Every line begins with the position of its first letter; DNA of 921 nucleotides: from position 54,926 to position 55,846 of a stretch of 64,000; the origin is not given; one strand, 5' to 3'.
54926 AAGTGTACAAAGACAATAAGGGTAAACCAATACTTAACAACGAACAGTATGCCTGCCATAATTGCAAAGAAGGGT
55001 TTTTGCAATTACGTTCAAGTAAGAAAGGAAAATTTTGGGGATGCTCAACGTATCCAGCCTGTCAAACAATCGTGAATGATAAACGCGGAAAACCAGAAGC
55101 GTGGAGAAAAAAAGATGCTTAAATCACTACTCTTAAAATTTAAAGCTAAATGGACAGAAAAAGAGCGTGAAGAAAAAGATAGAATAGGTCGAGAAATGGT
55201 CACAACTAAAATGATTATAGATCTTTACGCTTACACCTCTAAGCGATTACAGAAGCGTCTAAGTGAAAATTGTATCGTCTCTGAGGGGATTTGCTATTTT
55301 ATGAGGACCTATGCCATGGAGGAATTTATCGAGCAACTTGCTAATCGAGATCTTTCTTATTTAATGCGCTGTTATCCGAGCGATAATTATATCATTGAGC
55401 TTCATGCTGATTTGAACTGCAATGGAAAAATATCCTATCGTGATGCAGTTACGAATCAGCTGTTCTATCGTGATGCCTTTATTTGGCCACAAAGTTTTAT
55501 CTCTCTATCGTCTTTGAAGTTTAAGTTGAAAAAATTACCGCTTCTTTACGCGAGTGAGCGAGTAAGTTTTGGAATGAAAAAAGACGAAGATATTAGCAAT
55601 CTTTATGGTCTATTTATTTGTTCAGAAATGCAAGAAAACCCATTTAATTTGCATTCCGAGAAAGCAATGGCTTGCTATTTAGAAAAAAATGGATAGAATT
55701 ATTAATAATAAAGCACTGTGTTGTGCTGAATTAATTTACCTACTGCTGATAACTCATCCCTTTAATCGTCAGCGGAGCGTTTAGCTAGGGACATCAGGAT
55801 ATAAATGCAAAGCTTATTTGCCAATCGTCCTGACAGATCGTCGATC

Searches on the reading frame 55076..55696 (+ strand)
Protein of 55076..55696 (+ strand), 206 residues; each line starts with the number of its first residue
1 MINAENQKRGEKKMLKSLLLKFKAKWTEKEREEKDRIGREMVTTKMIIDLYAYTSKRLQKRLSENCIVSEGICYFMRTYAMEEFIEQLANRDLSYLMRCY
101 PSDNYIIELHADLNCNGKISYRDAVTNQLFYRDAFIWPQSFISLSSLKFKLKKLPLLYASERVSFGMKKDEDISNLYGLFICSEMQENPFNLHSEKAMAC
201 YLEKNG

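Call 5: search_protein_families(library=pfam, proteins=[window:55076-55696:+], max_evalue=0.1)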
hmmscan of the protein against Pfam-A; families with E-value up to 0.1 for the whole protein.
window:55076-55696:+ (206 aa): 0 families

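Call 63: search_protein_families(library=padloc, proteins=[window:55076-55696:+], max_evalue=0.1)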
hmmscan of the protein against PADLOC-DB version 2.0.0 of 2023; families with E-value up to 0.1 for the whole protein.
window:55076-55696:+ (206 aa): 0 families

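Call 64: search_protein_families(library=phrogs, proteins=[window:55076-55696:+], max_evalue=0.01)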
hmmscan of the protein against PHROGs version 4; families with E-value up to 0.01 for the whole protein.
window:55076-55696:+ (206 aa): 0 families

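Call 89: find_homologous_proteins(query=window:55076-55696:+)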
Query window:55076-55696:+ (206 aa): 5 proteins with E <= 0.001 among 97 candidates.
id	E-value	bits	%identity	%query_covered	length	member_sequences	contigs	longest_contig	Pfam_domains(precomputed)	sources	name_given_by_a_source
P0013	3.6e-124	430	100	94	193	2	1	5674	-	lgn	-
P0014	4.8e-111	387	90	94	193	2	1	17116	-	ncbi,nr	ncbi:MAG: hypothetical protein KBD83_05405 [Gammaproteobacteria bacterium]|nr:hypothetical protein [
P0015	8.1e-97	340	78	100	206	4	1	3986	-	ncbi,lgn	-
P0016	7.0e-95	334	79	94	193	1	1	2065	-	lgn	-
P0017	1.8e-92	326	78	93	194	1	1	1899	-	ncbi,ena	-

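Call 90: find_encoding_contigs(protein=P0014, flank=8000)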
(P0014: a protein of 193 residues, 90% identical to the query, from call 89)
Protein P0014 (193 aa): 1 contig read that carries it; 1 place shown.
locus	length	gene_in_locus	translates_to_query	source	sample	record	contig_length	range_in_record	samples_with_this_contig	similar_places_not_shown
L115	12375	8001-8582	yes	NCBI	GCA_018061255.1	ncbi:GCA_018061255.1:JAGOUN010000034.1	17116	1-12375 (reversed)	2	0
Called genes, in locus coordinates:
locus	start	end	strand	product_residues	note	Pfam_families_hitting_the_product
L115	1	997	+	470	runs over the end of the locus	-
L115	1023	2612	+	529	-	PF07916:TraG_N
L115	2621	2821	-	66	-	-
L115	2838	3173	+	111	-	-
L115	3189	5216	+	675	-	PF01935:DUF87 (weak), PF10412:TrwB_AAD_bind (weak), PF12696:TraG-D_C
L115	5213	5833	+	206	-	-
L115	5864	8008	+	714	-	PF01751:Toprim, PF01131:Topoisom_bac, PF01396:Zn_ribbon_Top1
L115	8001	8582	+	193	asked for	-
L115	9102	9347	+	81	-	-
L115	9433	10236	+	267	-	PF23864:DUF7222, PF21781:DUF6876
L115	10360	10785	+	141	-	PF21781:DUF6876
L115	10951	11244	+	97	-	-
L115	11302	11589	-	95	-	PF00216:Bac_DNA_binding, PF18291:HU-HIG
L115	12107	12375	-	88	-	?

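Call 91: find_encoding_contigs(protein=P0016, flank=5000)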
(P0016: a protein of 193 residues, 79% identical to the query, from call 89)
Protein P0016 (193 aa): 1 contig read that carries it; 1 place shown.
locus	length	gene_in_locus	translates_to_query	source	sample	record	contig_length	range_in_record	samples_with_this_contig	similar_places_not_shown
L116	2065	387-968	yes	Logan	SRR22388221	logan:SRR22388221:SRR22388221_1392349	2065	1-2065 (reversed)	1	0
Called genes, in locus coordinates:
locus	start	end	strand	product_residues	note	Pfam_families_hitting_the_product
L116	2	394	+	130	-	?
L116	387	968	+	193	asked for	-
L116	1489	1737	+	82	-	-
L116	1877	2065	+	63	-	?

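Call 92: find_encoding_contigs(protein=P0017, flank=5000)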
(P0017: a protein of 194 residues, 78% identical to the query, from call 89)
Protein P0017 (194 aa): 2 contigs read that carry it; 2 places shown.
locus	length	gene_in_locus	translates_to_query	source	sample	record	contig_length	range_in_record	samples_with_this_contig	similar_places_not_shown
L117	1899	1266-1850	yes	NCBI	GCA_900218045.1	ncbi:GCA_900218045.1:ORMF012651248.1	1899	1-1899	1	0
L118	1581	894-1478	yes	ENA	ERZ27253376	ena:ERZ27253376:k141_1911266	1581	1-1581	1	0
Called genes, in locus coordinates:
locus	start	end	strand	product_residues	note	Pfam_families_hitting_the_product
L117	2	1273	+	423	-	?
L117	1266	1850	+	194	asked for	-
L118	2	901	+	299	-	?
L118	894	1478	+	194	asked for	-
